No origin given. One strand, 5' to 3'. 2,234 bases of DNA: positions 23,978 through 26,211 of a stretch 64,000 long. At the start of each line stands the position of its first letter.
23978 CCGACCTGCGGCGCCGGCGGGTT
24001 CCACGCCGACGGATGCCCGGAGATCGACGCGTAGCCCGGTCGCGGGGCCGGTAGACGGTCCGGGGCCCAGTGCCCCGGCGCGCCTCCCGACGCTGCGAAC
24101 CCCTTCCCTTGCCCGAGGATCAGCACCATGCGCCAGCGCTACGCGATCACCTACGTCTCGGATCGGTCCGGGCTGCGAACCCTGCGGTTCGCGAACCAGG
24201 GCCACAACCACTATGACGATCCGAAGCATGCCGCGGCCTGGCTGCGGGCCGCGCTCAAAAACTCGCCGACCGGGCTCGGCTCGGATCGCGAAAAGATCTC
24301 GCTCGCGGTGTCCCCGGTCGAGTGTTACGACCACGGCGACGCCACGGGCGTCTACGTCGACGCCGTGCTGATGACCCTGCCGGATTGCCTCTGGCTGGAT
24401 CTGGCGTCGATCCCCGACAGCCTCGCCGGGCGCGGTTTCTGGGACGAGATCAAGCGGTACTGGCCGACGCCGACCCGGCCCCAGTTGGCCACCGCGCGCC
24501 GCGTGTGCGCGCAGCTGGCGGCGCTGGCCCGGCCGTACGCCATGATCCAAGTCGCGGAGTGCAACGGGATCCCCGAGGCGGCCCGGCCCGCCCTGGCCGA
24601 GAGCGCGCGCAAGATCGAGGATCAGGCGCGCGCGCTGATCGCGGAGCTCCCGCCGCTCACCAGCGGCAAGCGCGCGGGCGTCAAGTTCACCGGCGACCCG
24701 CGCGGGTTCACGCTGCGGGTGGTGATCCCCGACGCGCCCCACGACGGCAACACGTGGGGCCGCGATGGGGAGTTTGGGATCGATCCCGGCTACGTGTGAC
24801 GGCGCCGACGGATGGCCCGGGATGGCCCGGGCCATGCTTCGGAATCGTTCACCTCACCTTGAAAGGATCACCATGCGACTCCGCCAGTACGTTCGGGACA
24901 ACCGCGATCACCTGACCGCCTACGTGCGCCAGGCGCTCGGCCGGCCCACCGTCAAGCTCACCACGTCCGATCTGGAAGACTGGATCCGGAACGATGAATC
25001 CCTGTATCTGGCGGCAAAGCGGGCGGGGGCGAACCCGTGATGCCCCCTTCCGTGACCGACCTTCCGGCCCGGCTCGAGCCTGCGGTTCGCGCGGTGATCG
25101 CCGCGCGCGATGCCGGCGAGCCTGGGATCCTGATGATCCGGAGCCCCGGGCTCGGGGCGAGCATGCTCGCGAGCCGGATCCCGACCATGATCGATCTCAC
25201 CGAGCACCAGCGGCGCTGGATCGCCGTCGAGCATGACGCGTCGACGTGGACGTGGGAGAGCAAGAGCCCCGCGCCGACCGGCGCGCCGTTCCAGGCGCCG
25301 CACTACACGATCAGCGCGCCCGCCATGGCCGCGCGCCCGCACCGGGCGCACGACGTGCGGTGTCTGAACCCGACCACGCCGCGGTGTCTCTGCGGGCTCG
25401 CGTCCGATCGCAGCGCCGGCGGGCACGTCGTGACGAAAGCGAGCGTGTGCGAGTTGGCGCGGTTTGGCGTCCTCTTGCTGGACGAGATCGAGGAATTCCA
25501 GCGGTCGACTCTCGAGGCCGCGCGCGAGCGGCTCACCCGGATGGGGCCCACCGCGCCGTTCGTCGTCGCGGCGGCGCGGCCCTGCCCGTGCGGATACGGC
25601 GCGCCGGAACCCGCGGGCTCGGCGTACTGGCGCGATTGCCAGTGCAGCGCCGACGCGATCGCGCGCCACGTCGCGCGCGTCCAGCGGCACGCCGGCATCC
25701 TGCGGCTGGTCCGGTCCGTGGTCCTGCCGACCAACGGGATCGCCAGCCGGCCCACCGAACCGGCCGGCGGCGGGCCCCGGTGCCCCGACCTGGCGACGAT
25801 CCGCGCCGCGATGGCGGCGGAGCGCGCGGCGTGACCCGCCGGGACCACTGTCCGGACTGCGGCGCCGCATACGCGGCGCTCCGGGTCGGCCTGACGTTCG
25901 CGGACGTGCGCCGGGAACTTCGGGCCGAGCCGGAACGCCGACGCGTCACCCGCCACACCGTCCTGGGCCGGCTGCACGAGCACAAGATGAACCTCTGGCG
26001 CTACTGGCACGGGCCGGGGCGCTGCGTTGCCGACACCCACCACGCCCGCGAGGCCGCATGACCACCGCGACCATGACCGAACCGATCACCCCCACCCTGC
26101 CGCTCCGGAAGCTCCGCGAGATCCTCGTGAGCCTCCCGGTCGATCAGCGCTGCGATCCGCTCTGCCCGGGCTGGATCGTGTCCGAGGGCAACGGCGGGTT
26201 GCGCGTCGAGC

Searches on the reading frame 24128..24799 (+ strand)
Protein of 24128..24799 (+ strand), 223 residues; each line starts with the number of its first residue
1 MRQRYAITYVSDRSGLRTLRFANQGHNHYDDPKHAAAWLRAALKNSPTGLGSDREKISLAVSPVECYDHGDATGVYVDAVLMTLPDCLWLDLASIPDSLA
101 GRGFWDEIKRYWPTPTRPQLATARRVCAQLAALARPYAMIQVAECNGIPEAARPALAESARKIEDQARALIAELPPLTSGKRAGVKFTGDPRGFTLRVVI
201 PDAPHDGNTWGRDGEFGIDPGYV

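Call 8: search_protein_families(library=pfam, proteins=[window:24128-24799:+], max_evalue=0.01)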
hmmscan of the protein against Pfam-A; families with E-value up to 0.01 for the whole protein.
window:24128-24799:+ (223 aa): 0 families

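Call 9: search_protein_families(library=phrogs, proteins=[window:24128-24799:+], max_evalue=0.01)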
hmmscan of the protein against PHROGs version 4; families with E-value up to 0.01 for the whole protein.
window:24128-24799:+ (223 aa): 0 families

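Call 18: find_encoding_contigs(protein=window:24128-24799:+, flank=10000, max_places=10)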
Protein window:24128-24799:+ (223 aa): 12 contigs read that carry it; 10 places shown.
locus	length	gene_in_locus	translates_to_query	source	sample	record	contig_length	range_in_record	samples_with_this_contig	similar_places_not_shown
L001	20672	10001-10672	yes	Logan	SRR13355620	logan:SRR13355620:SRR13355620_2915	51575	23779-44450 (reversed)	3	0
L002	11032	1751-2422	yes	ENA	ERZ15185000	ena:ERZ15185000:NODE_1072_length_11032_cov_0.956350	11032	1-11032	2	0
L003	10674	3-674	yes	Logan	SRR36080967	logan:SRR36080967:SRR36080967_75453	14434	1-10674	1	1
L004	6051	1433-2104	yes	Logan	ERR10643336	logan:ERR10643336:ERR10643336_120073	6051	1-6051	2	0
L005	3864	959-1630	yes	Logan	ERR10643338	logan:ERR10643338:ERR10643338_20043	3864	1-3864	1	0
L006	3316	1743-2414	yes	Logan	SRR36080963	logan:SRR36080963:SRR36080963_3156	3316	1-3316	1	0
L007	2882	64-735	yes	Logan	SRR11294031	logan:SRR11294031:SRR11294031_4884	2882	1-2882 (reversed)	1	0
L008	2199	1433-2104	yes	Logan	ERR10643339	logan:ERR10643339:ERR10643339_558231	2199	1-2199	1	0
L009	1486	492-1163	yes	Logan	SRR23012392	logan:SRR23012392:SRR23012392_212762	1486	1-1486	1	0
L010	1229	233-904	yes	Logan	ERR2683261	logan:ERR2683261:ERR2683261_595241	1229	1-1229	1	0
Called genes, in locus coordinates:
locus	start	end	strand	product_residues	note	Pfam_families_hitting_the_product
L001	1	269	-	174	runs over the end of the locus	-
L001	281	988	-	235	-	-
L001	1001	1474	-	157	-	-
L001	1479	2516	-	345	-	-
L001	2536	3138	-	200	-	-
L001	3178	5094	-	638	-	-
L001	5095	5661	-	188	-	-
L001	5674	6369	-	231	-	-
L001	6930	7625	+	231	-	-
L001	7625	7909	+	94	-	-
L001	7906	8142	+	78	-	-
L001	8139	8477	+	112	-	-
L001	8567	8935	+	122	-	-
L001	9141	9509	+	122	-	-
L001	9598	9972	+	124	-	-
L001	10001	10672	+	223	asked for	-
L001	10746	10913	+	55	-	-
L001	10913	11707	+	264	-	PF01078:Mg_chelatase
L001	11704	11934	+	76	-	-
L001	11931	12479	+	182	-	-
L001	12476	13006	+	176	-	-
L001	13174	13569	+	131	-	-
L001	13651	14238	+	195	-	-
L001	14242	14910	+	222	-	-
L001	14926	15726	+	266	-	PF02195:ParB_N (weak)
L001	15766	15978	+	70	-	-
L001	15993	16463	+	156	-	-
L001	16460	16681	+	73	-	-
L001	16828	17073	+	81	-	-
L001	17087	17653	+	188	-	PF09682:Phage_holin_6_1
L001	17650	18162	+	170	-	-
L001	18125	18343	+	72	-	-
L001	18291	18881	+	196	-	-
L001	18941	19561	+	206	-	PF01464:SLT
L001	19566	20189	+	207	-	-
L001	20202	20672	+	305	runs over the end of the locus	-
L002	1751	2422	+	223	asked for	-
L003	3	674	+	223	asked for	?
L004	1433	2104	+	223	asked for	-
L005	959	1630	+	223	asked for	-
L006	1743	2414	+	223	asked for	-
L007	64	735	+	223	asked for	-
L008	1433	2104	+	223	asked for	-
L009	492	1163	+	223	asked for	-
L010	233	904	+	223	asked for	-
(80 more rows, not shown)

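Call 26: find_homologous_proteins(query=window:24128-24799:+, max_evalue=0.001)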
Query window:24128-24799:+ (223 aa): 2 proteins with E <= 0.001 among 3031 candidates.
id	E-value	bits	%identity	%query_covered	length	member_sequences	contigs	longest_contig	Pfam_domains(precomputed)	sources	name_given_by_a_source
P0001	4.9e-149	512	99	100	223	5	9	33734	-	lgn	-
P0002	3.0e-10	58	43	42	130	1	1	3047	-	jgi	jgi:hypothetical protein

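Call 27: find_encoding_contigs(protein=P0002, flank=10000)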
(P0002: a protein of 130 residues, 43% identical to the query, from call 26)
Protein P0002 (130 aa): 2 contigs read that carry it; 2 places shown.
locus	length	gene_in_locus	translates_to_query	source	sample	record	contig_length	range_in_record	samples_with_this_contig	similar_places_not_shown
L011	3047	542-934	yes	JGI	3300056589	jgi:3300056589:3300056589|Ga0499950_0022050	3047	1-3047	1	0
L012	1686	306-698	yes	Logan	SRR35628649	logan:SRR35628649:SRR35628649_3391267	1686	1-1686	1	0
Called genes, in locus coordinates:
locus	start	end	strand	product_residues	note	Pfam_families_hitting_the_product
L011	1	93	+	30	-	?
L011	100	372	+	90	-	-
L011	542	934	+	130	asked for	-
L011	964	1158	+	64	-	-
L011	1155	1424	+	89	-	-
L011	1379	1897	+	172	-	-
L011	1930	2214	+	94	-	-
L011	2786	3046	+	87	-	?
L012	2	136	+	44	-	?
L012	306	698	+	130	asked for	-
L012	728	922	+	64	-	-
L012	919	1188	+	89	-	-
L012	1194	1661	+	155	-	-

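Call 72: search_protein_families(library=ncbifam, proteins=[window:24128-24799:+, L001:9598-9972:+], max_evalue=0.05)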
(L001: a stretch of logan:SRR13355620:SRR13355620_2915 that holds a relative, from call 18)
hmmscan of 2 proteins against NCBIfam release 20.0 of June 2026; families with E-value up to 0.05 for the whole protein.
window:24128-24799:+ (223 aa): 0 families

L001:9598-9972:+ (124 aa): 0 families

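Call 73: search_solved_structures(query=window:24128-24799:+, max_evalue=1)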
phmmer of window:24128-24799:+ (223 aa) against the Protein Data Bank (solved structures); distinct sequences matched with E-value up to 1: 3.
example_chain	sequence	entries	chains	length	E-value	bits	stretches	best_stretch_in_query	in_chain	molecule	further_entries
7pkt_O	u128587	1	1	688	0.52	13.1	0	62-104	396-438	mL115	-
9mgz_K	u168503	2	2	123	0.66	12.8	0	118-200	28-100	PSI-K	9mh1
1dpz_A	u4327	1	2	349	0.68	12.7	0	155-198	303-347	3-ISOPROPYLMALATE DEHYDROGENASE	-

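Call 76: find_encoding_contigs(protein=P0001, flank=3000, max_places=10)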
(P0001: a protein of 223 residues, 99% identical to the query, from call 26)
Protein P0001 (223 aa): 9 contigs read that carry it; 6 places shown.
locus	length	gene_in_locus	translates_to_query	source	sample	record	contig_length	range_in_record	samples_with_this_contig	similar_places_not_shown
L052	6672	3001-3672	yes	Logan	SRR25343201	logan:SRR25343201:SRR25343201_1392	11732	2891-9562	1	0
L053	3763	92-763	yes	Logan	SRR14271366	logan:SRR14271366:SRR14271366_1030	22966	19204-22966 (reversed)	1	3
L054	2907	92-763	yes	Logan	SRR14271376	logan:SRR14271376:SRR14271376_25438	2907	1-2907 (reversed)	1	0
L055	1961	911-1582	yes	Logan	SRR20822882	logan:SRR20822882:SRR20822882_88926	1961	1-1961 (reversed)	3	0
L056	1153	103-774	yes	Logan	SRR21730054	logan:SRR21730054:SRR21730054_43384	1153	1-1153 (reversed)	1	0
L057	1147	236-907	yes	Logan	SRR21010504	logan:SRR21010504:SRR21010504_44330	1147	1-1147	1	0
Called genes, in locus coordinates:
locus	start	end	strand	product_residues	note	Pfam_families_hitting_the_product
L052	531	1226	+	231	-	-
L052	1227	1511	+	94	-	-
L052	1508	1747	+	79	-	-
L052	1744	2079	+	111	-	-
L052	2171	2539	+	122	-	-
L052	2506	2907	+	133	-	-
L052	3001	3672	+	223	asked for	-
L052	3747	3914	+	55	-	-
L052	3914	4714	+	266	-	PF01078:Mg_chelatase (weak)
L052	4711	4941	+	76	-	-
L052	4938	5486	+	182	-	-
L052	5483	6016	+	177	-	-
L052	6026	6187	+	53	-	-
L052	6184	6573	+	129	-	-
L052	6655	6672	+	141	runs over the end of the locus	-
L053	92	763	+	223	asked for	-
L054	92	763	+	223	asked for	-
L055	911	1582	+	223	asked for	-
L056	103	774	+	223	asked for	-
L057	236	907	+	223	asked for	-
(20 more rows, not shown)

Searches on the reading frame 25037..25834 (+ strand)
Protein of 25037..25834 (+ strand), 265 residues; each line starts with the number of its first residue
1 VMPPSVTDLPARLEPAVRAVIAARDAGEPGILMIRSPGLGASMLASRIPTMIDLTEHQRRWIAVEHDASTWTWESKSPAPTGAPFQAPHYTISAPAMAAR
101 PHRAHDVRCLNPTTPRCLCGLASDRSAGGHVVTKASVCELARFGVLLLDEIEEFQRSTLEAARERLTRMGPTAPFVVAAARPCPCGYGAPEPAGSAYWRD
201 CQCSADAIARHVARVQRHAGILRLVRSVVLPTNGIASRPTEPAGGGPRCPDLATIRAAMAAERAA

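Call 8: search_protein_families(library=pfam, proteins=[window:25037-25834:+], max_evalue=0.01)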
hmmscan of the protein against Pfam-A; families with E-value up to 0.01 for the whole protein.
window:25037-25834:+ (265 aa): 1 family
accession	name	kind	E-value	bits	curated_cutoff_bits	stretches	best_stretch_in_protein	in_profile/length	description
PF01078.27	Mg_chelatase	-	1.3e-17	64.3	20.3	2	21-97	17-90/207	Magnesium chelatase, subunit ChlI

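Call 9: search_protein_families(library=phrogs, proteins=[window:25037-25834:+], max_evalue=0.01)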
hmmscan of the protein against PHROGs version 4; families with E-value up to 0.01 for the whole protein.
window:25037-25834:+ (265 aa): 0 families

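Call 28: find_homologous_proteins(query=window:25037-25834:+, max_evalue=0.001)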
Query window:25037-25834:+ (265 aa): 8 proteins with E <= 0.001 among 8000 candidates.
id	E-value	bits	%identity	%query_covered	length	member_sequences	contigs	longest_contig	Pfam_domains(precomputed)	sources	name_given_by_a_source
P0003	6.1e-161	552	95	100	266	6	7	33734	PF01078.28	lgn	-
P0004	1.3e-67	246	51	97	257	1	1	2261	PF01078.28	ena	-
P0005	6.2e-66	240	49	96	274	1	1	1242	PF01078.28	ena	-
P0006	5.9e-25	106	33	82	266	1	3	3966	PF01078.28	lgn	-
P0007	6.8e-24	103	36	85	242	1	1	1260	PF00158.33,PF13401.13,PF07728.21,PF01078.28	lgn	-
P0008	7.3e-20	89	33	78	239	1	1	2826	PF01078.28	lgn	-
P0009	3.4e-18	84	33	76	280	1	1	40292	PF01078.28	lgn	-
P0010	4.6e-6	44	32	65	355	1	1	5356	PF00158.33,PF00493.30,PF07728.21,PF01078.28,PF13541.13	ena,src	-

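Call 29: find_encoding_contigs(protein=P0004, flank=10000)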
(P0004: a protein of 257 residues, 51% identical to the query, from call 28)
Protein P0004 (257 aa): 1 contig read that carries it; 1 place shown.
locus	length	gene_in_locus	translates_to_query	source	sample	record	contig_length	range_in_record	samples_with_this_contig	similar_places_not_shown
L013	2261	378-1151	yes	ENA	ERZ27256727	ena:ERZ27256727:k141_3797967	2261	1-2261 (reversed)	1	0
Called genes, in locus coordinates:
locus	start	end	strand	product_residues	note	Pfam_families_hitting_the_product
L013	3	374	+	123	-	?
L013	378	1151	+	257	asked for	PF01078:Mg_chelatase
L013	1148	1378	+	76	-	-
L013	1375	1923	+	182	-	-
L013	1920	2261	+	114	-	?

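Call 30: find_encoding_contigs(protein=P0009, flank=10000)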
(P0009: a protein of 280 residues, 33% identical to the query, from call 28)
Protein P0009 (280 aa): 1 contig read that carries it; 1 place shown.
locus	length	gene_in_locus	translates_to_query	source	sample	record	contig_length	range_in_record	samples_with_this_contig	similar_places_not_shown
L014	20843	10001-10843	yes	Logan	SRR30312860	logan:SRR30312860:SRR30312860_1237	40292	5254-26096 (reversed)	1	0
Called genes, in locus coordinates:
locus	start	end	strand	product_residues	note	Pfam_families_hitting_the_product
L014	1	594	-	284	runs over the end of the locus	-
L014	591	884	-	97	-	-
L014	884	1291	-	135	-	-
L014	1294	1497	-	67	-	-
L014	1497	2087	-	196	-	-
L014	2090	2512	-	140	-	-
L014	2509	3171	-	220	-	-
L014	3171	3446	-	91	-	-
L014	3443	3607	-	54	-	-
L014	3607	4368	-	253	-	-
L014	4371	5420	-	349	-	-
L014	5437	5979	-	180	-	-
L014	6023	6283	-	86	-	-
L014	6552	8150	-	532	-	-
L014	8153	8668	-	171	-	-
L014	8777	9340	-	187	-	-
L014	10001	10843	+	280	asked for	PF01078:Mg_chelatase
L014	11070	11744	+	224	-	-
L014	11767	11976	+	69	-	-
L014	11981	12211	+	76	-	-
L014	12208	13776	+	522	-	PF00580:UvrD-helicase, PF13245:AAA_19, PF13604:AAA_30 (weak), PF01443:Viral_helicase1 (faint), PF13361:UvrD_C, PF13538:UvrD_C_2 (faint)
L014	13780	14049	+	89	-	-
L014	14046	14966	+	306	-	PF01507:PAPS_reduct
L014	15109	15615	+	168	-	-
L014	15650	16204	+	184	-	-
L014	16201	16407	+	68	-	-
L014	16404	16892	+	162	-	-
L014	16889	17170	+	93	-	-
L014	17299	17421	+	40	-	-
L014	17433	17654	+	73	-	-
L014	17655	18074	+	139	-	PF13392:HNH_3 (weak)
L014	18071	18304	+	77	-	-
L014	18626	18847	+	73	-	-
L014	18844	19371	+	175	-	-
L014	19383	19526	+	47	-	-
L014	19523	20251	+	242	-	-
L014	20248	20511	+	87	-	-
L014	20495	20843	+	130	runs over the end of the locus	-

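Call 43: find_related_loci(query=window:25037-25834:+, collection=viral_contigs, flank=10000)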
Query window:25037-25834:+ (265 aa) in viral_contigs; peptide patterns used: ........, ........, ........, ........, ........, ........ (x = any residue, [..] = any of these).
31 stretches matched a pattern, but none encodes a relative of the query by tblastn (E <= 1e-3).

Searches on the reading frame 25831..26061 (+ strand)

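Call 47: search_protein_families(library=pfam, proteins=[window:25831-26061:+], max_evalue=0.05)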
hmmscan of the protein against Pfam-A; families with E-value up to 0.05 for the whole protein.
window:25831-26061:+ (76 aa): 1 family
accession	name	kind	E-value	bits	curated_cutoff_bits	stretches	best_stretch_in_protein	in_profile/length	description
PF13005.12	zf-IS66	-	0.0091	16.8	27.3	1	5-43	2-36/46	zinc-finger binding domain of transposase IS66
